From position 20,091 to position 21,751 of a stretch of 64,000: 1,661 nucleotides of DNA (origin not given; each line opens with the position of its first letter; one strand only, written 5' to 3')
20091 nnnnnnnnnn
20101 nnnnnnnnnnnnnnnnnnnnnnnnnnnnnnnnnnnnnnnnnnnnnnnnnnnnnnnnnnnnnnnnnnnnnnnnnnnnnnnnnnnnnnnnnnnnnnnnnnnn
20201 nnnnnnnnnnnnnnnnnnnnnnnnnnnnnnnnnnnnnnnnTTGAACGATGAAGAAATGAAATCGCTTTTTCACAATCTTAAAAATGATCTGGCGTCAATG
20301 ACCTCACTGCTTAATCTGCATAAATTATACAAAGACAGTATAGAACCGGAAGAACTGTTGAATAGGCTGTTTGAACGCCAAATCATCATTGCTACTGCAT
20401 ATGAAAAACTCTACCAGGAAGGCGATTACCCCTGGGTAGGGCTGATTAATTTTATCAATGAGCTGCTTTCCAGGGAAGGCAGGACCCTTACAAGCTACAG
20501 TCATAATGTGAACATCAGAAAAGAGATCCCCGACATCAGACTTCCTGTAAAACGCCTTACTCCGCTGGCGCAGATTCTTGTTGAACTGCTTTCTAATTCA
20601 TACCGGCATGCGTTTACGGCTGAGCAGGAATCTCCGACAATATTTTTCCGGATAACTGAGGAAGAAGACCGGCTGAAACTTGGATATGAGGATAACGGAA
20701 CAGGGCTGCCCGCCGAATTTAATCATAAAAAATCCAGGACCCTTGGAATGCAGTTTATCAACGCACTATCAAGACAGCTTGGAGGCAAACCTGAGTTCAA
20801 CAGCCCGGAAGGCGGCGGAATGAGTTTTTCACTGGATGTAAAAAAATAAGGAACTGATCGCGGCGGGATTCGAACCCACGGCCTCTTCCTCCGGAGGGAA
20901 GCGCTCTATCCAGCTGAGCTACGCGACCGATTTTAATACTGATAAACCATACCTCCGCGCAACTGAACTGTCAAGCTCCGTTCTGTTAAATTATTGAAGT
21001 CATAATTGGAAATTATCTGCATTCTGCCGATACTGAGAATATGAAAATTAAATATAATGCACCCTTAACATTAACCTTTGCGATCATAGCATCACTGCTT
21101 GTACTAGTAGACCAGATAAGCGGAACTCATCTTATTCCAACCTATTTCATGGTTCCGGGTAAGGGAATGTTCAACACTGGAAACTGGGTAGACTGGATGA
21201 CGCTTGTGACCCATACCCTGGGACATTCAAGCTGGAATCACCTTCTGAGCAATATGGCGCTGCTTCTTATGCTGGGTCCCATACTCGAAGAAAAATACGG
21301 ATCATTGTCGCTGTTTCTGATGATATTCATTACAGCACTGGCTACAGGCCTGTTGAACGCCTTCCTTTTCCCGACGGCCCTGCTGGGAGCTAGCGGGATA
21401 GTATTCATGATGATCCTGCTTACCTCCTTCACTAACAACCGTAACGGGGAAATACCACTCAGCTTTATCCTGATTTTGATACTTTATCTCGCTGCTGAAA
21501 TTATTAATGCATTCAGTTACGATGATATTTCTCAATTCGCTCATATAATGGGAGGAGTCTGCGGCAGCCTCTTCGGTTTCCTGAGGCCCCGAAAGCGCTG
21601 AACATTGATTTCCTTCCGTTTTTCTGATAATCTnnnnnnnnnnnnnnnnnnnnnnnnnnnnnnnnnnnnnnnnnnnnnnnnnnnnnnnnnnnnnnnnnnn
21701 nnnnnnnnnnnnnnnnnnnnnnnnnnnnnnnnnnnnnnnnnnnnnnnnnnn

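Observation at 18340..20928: Chemoreceptor translationally coupled to a sensor-less HisKA_2-type histidine kinase, followed by tRNA-Arg(CCG)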

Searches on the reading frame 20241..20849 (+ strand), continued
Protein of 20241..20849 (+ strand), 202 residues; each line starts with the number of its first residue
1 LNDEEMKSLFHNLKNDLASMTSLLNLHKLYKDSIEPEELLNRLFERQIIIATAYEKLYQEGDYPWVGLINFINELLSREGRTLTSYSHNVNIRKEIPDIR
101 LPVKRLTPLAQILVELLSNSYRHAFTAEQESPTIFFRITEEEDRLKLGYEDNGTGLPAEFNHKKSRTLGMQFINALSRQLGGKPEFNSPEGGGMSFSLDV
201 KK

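Call 77: find_homologous_proteins(query=A1, max_evalue=0.00001)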
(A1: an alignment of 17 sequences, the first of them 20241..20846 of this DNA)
Query A1 (17 sequences) (202 aa, profile of the alignment): 6368 proteins with E <= 0.00001 among 8000 candidates; the best 120 are listed.
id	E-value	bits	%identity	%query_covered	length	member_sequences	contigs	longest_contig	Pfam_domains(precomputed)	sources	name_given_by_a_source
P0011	3.8e-93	329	53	100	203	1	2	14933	PF02518.32,PF07568.19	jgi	jgi:two-component sensor histidine kinase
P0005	1.7e-92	326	56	98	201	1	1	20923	PF02518.32,PF07568.19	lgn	-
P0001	2.2e-91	323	100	100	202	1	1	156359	PF02518.32,PF07568.19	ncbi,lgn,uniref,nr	ncbi:MAG: ATP-binding protein [Spirochaetales bacterium]|uniref:histidine kinase n=1 Tax=Candidatus 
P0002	1.2e-90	320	66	99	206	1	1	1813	PF02518.32,PF07568.19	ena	-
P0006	1.2e-90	320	54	99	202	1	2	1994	PF02518.32,PF07568.19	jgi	jgi:two-component sensor histidine kinase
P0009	1.8e-90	320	53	95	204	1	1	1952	PF02518.32,PF07568.19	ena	-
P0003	6.7e-90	318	60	100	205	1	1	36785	PF02518.32,PF07568.19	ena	-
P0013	1.1e-89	317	52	99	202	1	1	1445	PF02518.32,PF07568.19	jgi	-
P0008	4.6e-89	315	52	99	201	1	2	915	PF02518.32,PF07568.19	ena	-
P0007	2.0e-88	313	58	100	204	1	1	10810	PF02518.32,PF07568.19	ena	-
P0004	1.5e-87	310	61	99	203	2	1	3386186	PF02518.32,PF07568.19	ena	-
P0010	1.5e-86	307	54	95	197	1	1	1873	PF02518.32,PF07568.19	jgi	jgi:two-component sensor histidine kinase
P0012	2.0e-83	297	51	95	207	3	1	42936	PF02518.32,PF07568.19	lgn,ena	-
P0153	5.3e-83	295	60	99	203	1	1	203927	PF02518.32,PF07568.19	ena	-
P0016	8.8e-80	285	53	86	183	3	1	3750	PF02518.32,PF07568.19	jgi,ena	-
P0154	3.0e-72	260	50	98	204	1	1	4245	PF02518.32,PF07568.19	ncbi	-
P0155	2.6e-71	257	45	97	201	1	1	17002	PF02518.32,PF07568.19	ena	-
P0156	1.7e-68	248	43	95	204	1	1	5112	PF02518.32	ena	-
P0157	3.0e-64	234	47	88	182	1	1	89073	PF02518.32,PF07568.19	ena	-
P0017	1.9e-63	232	31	97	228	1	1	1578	PF13581.13,PF02518.32,PF07536.21,PF07568.19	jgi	-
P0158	3.9e-47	178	28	92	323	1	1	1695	PF08447.19,PF13581.13,PF02518.32,PF14598.13,PF07568.19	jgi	jgi:PAS domain S-box-containing protein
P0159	8.3e-47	177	30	92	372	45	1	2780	PF13581.13,PF02518.32,PF07536.21,PF07568.19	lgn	-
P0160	1.6e-46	176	30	96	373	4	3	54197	PF13581.13,PF02518.32,PF07536.21,PF07568.19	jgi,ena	-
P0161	1.7e-46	176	29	96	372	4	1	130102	PF13581.13,PF02518.32,PF07536.21,PF07568.19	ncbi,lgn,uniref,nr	ncbi:sensor histidine kinase [Methanobacterium sp.]|uniref:sensor histidine kinase n=1 Tax=Methanoba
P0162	2.5e-46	176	30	97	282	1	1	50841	PF13581.13,PF02518.32,PF07536.21,PF07568.19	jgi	-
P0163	3.0e-46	175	34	92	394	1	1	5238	PF02518.32,PF07694.18,PF07568.19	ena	-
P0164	3.7e-46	175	28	96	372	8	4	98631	PF13581.13,PF02518.32,PF07536.21,PF07568.19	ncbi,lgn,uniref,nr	ncbi:sensor histidine kinase [Methanobacterium subterraneum]|uniref:Sensor histidine kinase n=1 Tax=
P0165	6.4e-46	174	30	96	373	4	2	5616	PF13581.13,PF02518.32,PF07536.21,PF07568.19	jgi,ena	-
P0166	1.0e-45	174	31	92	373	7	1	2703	PF13581.13,PF02518.32,PF07536.21,PF07568.19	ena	-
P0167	1.3e-45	173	31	96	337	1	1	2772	PF13185.13,PF01590.33,PF13581.13,PF02518.32,PF13492.13,PF07536.21,PF07568.19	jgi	-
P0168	2.1e-45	173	30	90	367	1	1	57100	PF13426.14,PF13581.13,PF08448.17,PF02518.32,PF00989.32,PF07536.21,PF07568.19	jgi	jgi:PAS domain S-box-containing protein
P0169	3.3e-45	172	34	96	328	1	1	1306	PF08447.19,PF13426.14,PF13581.13,PF02518.32,PF00989.32,PF07536.21,PF07568.19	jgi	jgi:PAS domain S-box-containing protein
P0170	4.2e-45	172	30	92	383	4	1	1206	PF13426.14,PF13581.13,PF08448.17,PF02518.32,PF00989.32,PF07536.21,PF14598.13,PF07568.19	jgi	jgi:PAS domain S-box-containing protein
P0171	4.3e-45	172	31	92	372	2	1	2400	PF13581.13,PF02518.32,PF07536.21,PF07568.19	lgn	-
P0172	5.3e-45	171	27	96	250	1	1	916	PF13581.13,PF02518.32,PF07536.21,PF07568.19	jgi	jgi:two-component sensor histidine kinase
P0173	5.4e-45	171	28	98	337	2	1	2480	PF13426.14,PF13581.13,PF08448.17,PF02518.32,PF00989.32,PF07536.21,PF07568.19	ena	-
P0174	6.5e-45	171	27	96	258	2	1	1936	PF13581.13,PF02518.32,PF07536.21,PF07568.19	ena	-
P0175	7.1e-45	171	34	92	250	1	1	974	PF13581.13,PF02518.32,PF07568.19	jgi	-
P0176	7.3e-45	171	33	88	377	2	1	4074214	PF13581.13,PF02518.32,PF07536.21,PF00072.31,PF07568.19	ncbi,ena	-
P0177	7.5e-45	171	30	92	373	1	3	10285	PF13581.13,PF02518.32,PF07536.21,PF07568.19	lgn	-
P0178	7.6e-45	171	30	96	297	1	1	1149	PF13581.13,PF02518.32,PF07536.21,PF07568.19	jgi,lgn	-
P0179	8.6e-45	171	28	89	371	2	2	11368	PF08447.19,PF13581.13,PF02518.32,PF00989.32,PF07568.19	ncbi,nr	ncbi:MAG: histidine kinase dimerization/phosphoacceptor domain -containing protein [Methanobacteriac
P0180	1.0e-44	170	29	96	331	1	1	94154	PF13426.14,PF13581.13,PF08448.17,PF02518.32,PF00989.32,PF07536.21,PF07568.19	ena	-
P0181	1.3e-44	170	30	98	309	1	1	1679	PF07495.20,PF13581.13,PF02518.32,PF07568.19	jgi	jgi:two-component sensor histidine kinase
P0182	1.3e-44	170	35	88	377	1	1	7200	PF13581.13,PF02518.32,PF07536.21,PF00072.31,PF07568.19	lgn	-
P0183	1.5e-44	170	28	96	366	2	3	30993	PF02518.32,PF07536.21,PF07568.19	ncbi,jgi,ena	-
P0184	2.1e-44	169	32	98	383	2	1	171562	PF08447.19,PF13426.14,PF13188.14,PF13581.13,PF08448.17,PF02518.32,PF00989.32,PF07536.21,PF07568.19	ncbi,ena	-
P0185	2.2e-44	169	28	96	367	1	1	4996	PF02518.32,PF07536.21,PF07568.19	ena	-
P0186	2.3e-44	169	30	92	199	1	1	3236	PF13581.13,PF02518.32,PF07536.21,PF07568.19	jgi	-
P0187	2.7e-44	169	33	97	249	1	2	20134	PF13581.13,PF02518.32,PF07536.21,PF07568.19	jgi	jgi:two-component sensor histidine kinase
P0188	2.9e-44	169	31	96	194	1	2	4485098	PF13581.13,PF02518.32,PF07536.21,PF07568.19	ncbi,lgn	ncbi:sensor histidine kinase [Maridesulfovibrio sp.]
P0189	3.0e-44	169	32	98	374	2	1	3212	PF08447.19,PF13426.14,PF08448.17,PF02518.32,PF00989.32,PF07536.21,PF07568.19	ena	-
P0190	3.2e-44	169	32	88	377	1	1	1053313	PF02518.32,PF07536.21,PF00072.31,PF07568.19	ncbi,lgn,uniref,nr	ncbi:histidine kinase dimerization/phosphoacceptor domain -containing protein [Desulfovibrio gilichi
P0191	3.3e-44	169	30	92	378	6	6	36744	PF13581.13,PF02518.32,PF07536.21,PF07568.19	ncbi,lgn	-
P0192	3.6e-44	169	30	92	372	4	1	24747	PF13581.13,PF02518.32,PF07536.21,PF07568.19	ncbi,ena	-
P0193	4.0e-44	169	30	98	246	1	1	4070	PF13581.13,PF02518.32,PF07536.21,PF07568.19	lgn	-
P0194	4.1e-44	168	30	92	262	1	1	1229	PF13581.13,PF02518.32,PF07536.21,PF07568.19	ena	-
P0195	4.6e-44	168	31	96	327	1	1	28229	PF08447.19,PF13426.14,PF13581.13,PF08448.17,PF02518.32,PF00989.32,PF07536.21,PF07568.19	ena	-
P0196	4.7e-44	168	33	98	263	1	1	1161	PF02518.32,PF07536.21,PF07568.19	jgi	jgi:two-component sensor histidine kinase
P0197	6.0e-44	168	29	93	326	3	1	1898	PF00672.31,PF13581.13,PF02518.32,PF07536.21,PF07568.19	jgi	jgi:two-component sensor histidine kinase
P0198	7.1e-44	168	30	96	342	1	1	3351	PF13581.13,PF02518.32,PF07536.21,PF00072.31,PF07568.19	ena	-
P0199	7.7e-44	168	27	96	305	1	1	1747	PF08447.19,PF13581.13,PF02518.32,PF07536.21,PF07568.19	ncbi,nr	ncbi:MAG: histidine kinase, partial [Anaerolineae bacterium]|nr:histidine kinase [Anaerolineae bacte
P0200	8.0e-44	168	30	92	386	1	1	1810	PF13581.13,PF02518.32,PF07536.21,PF07568.19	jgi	jgi:two-component sensor histidine kinase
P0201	8.1e-44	168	29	92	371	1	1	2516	PF13581.13,PF02518.32,PF07536.21,PF00072.31,PF07568.19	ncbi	-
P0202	8.8e-44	167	31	92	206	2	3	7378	PF13581.13,PF02518.32,PF07568.19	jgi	-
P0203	9.9e-44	167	28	92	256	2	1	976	PF13581.13,PF02518.32,PF07568.19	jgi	jgi:two-component sensor histidine kinase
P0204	1.2e-43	167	27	92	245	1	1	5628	PF13581.13,PF02518.32,PF07536.21,PF07568.19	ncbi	-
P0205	1.2e-43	167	32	97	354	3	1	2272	PF13426.14,PF13581.13,PF08448.17,PF02518.32,PF07568.19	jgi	-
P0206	1.3e-43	167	31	92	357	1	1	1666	PF13426.14,PF13188.14,PF13581.13,PF08448.17,PF02518.32,PF00989.32,PF07536.21,PF07568.19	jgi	jgi:PAS domain S-box-containing protein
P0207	1.3e-43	167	34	92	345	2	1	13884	PF13426.14,PF13581.13,PF08448.17,PF02518.32,PF00989.32,PF07568.19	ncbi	-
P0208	1.4e-43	167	30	92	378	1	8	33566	PF13581.13,PF02518.32,PF07536.21,PF07568.19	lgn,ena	-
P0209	1.4e-43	167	30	92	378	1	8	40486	PF13581.13,PF02518.32,PF07536.21,PF07568.19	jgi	jgi:two-component sensor histidine kinase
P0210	1.5e-43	167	30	92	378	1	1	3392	PF13581.13,PF02518.32,PF07536.21,PF07568.19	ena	-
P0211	1.6e-43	167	31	93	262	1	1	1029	PF13581.13,PF02518.32,PF07536.21,PF07568.19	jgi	jgi:two-component sensor histidine kinase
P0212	1.6e-43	167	27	91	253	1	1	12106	PF13581.13,PF02518.32,PF07536.21,PF07568.19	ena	-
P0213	2.0e-43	166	28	97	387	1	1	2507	PF13426.14,PF13581.13,PF08448.17,PF02518.32,PF00989.32,PF07536.21,PF07568.19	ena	-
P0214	2.3e-43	166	30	92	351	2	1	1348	PF08447.19,PF13426.14,PF13581.13,PF02518.32,PF07536.21,PF07568.19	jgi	jgi:PAS domain S-box-containing protein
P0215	2.3e-43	166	30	92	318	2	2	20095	PF13426.14,PF13581.13,PF02518.32,PF00989.32,PF07568.19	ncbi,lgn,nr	ncbi:MAG TPA: PAS domain S-box protein [Methanothermobacter sp.]|nr:PAS domain S-box protein [Methan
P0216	2.4e-43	166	28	92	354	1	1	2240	PF13185.13,PF01590.33,PF02518.32,PF13492.13,PF07568.19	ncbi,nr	ncbi:MAG: ATP-binding protein [Deltaproteobacteria bacterium]|nr:ATP-binding protein [Deltaproteobac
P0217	2.5e-43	166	32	95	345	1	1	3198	PF13426.14,PF13581.13,PF08448.17,PF02518.32,PF00989.32,PF07568.19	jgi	jgi:PAS domain S-box-containing protein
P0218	2.7e-43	166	34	94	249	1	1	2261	PF13581.13,PF02518.32,PF07536.21,PF07568.19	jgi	jgi:two-component sensor histidine kinase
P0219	2.8e-43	166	26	96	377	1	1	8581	PF13426.14,PF13188.14,PF13581.13,PF02518.32,PF00989.32,PF07536.21,PF07568.19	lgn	-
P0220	2.9e-43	166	26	95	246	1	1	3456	PF13581.13,PF02518.32,PF07536.21,PF07568.19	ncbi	-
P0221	3.1e-43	166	30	97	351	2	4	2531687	PF13426.14,PF13581.13,PF08448.17,PF02518.32,PF07536.21,PF07568.19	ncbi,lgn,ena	-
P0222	3.3e-43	166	29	92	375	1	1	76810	PF13426.14,PF13188.14,PF13581.13,PF08448.17,PF02518.32,PF00989.32,PF07536.21,PF07568.19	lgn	-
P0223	3.5e-43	165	32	98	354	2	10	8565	PF13426.14,PF13581.13,PF08448.17,PF02518.32,PF00989.32,PF07568.19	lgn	-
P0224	3.7e-43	165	28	92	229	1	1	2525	PF13581.13,PF02518.32,PF07536.21,PF07568.19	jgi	jgi:two-component sensor histidine kinase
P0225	3.7e-43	165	34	98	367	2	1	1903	PF13426.14,PF13581.13,PF08448.17,PF02518.32,PF00989.32,PF07568.19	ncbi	-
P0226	4.2e-43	165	30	96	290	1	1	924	PF13185.13,PF01590.33,PF13581.13,PF02518.32,PF13492.13,PF07536.21,PF07568.19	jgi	jgi:two-component sensor histidine kinase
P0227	4.7e-43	165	33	93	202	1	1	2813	PF02518.32,PF07568.19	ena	-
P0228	4.8e-43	165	29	98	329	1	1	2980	PF13581.13,PF02518.32,PF07536.21,PF07568.19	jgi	-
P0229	4.8e-43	165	28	92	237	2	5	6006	PF13581.13,PF02518.32,PF07536.21,PF07568.19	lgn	-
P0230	5.0e-43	165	31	96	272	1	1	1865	PF13581.13,PF02518.32,PF07536.21,PF07568.19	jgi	jgi:hypothetical protein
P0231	5.1e-43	165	31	95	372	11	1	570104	PF13581.13,PF02518.32,PF00072.31,PF07568.19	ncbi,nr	ncbi:response regulator [Marinifilum sp. JC120]|nr:response regulator [Marinifilum sp. JC120]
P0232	5.3e-43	165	28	92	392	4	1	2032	PF08447.19,PF13581.13,PF02518.32,PF00989.32,PF07568.19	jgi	-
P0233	5.4e-43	165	31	96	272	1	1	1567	PF13581.13,PF02518.32,PF07568.19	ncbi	-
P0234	6.0e-43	165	31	92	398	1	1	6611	PF13426.14,PF13581.13,PF02518.32,PF00989.32,PF07536.21,PF07568.19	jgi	jgi:PAS domain S-box-containing protein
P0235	6.3e-43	165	29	92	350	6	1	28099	PF13581.13,PF08448.17,PF02518.32,PF07568.19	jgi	-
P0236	6.3e-43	165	32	94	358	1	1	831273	PF13426.14,PF13581.13,PF08448.17,PF02518.32,PF00989.32,PF07568.19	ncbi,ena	-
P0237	6.4e-43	165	33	92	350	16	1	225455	PF13426.14,PF13581.13,PF08448.17,PF02518.32,PF00989.32,PF07568.19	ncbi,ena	ncbi:MAG: histidine kinase dimerization/phosphoacceptor domain -containing protein [Methanobacterium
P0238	6.5e-43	165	28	92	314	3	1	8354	PF13426.14,PF13581.13,PF02518.32,PF07568.19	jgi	jgi:PAS domain S-box-containing protein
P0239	6.6e-43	165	32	96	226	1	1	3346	PF13581.13,PF02518.32,PF07536.21,PF07568.19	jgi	jgi:two-component sensor histidine kinase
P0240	6.6e-43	165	30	92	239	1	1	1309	PF13581.13,PF02518.32,PF07536.21,PF07568.19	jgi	jgi:two-component sensor histidine kinase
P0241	7.3e-43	164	30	92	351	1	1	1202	PF13426.14,PF13581.13,PF08448.17,PF02518.32,PF00989.32,PF07536.21,PF07568.19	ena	-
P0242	7.8e-43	164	27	96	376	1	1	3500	PF13426.14,PF13188.14,PF13581.13,PF08448.17,PF02518.32,PF00989.32,PF07568.19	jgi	jgi:PAS domain S-box-containing protein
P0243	7.9e-43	164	26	96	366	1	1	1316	PF13581.13,PF02518.32,PF07536.21,PF07568.19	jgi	-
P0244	8.0e-43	164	29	98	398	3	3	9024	PF13581.13,PF02518.32,PF07536.21,PF07568.19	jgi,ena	-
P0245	8.3e-43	164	26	89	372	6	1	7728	PF08447.19,PF13581.13,PF02518.32,PF07568.19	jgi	jgi:PAS domain S-box-containing protein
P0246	8.4e-43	164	31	95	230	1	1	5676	PF13581.13,PF02518.32,PF07536.21,PF07568.19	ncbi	-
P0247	8.7e-43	164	31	96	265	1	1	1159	PF13581.13,PF02518.32,PF07536.21,PF07568.19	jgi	jgi:two-component sensor histidine kinase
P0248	9.1e-43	164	31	92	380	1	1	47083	PF13426.14,PF13188.14,PF13581.13,PF08448.17,PF02518.32,PF00989.32,PF07536.21,PF07568.19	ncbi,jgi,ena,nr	ncbi:MAG TPA: histidine kinase dimerization/phosphoacceptor domain -containing protein [Methanobacte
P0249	9.1e-43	164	27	96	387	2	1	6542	PF13426.14,PF02518.32,PF00989.32,PF07536.21,PF07568.19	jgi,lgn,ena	-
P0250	9.3e-43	164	29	89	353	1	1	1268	PF13426.14,PF13581.13,PF08448.17,PF02518.32,PF00989.32,PF07568.19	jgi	jgi:PAS domain S-box-containing protein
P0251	9.7e-43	164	32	88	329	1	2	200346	PF08673.16,PF13581.13,PF02518.32,PF07536.21,PF07568.19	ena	-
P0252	9.8e-43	164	31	96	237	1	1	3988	PF02518.32,PF07536.21,PF07568.19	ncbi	ncbi:sensor histidine kinase, partial [Nodularia sphaerocarpa]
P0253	9.9e-43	164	34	95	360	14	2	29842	PF13426.14,PF13581.13,PF08448.17,PF02518.32,PF00989.32,PF07568.19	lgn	-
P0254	1.0e-42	164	31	92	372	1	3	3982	PF08447.19,PF13426.14,PF13188.14,PF13581.13,PF08448.17,PF02518.32,PF00989.32,PF07536.21,PF07568.19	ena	-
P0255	1.0e-42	164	28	96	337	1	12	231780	PF13426.14,PF13188.14,PF08448.17,PF02518.32,PF00989.32,PF07536.21,PF07568.19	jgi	jgi:PAS domain S-box-containing protein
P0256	1.1e-42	164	30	96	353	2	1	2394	PF13426.14,PF13581.13,PF08448.17,PF02518.32,PF00989.32,PF07568.19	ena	-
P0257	1.1e-42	164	30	92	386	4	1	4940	PF08447.19,PF13426.14,PF13188.14,PF13581.13,PF08448.17,PF02518.32,PF00989.32,PF07536.21,PF07568.19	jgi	-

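Call 78: find_encoding_contigs(protein=P0155, flank=8000, max_places=2)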
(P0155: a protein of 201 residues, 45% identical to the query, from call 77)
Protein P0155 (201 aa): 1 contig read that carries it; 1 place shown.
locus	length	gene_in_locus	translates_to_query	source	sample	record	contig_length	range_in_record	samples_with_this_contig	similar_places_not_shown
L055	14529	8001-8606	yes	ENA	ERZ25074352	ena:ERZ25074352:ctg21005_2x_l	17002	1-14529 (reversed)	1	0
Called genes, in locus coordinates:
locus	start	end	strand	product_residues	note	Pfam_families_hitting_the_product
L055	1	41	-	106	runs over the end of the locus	PF09997:DUF2238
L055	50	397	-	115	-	PF09997:DUF2238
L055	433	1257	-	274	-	PF12727:PBP_like, PF12974:Phosphonate-bd (weak), PF13531:SBP_bac_11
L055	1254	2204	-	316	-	PF03453:MoeA_N, PF00994:MoCF_biosynth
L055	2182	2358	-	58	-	-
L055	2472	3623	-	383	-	PF03453:MoeA_N, PF00994:MoCF_biosynth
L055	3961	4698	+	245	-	PF02056:Glyco_hydro_4, PF11975:Glyco_hydro_4C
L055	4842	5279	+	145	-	PF11975:Glyco_hydro_4C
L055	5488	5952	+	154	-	-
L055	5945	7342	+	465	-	PF00015:MCPsignal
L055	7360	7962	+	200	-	PF01209:Ubie_methyltran (weak), PF13489:Methyltransf_23, PF07021:MetW, PF13847:Methyltransf_31, PF08241:Methyltransf_11, PF08242:Methyltransf_12, PF13649:Methyltransf_25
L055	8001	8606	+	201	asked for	PF07568:HisKA_2 (weak), PF02518:HATPase_c (faint)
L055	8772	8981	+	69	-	-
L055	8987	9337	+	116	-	PF01694:Rhomboid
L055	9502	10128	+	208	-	PF03462:PCRF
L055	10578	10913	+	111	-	PF17827:PrmC_N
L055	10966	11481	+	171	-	PF05175:MTS, PF13649:Methyltransf_25 (weak), PF13847:Methyltransf_31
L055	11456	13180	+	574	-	PF13328:HD_4, PF01966:HD, PF04607:RelA_SpoT, PF02824:TGS, PF28438:RelA_RIS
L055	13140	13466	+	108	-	-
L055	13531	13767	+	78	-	-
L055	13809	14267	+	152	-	-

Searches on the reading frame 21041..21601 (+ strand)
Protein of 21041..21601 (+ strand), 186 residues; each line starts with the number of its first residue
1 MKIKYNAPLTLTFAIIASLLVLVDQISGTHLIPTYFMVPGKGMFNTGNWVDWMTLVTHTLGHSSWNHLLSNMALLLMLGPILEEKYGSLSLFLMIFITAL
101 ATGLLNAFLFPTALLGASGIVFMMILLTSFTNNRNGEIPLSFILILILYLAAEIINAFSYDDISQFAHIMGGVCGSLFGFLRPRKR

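Call 4: search_protein_families(library=pfam, proteins=[window:21041-21601:+], max_evalue=0.1)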
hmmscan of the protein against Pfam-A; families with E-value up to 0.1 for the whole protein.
window:21041-21601:+ (186 aa): 3 families
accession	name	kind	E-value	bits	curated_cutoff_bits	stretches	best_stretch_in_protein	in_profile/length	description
PF01694.28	Rhomboid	-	1.1e-20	74.7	22.6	1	52-182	4-140/143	Rhomboid domain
PF08551.15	DUF1751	-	0.00081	20.4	22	1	53-109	9-65/99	Eukaryotic integral membrane protein (DUF1751)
PF09721.15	Exosortase_EpsH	-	0.01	15.7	25.7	1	12-116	57-150/254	Transmembrane exosortase (Exosortase_EpsH)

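Call 5: search_protein_families(library=ncbifam, proteins=[window:21041-21601:+], max_evalue=0.1)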
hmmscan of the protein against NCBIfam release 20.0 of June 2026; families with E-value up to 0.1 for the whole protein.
window:21041-21601:+ (186 aa): 3 families
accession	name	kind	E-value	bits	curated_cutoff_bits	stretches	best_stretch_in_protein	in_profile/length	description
TIGR04239.1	rhombo_GlpG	equivalog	6.6e-12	45.7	250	1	6-182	92-268/271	rhomboid family intramembrane serine protease GlpG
NF008155.0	PRK10907.1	equivalog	1.5e-11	44.2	335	1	7-183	94-269/276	rhomboid family intramembrane serine protease GlpG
TIGR03902.1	rhom_GG_sort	equivalog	2e-09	37.6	84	1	52-173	16-147/154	rhombosortase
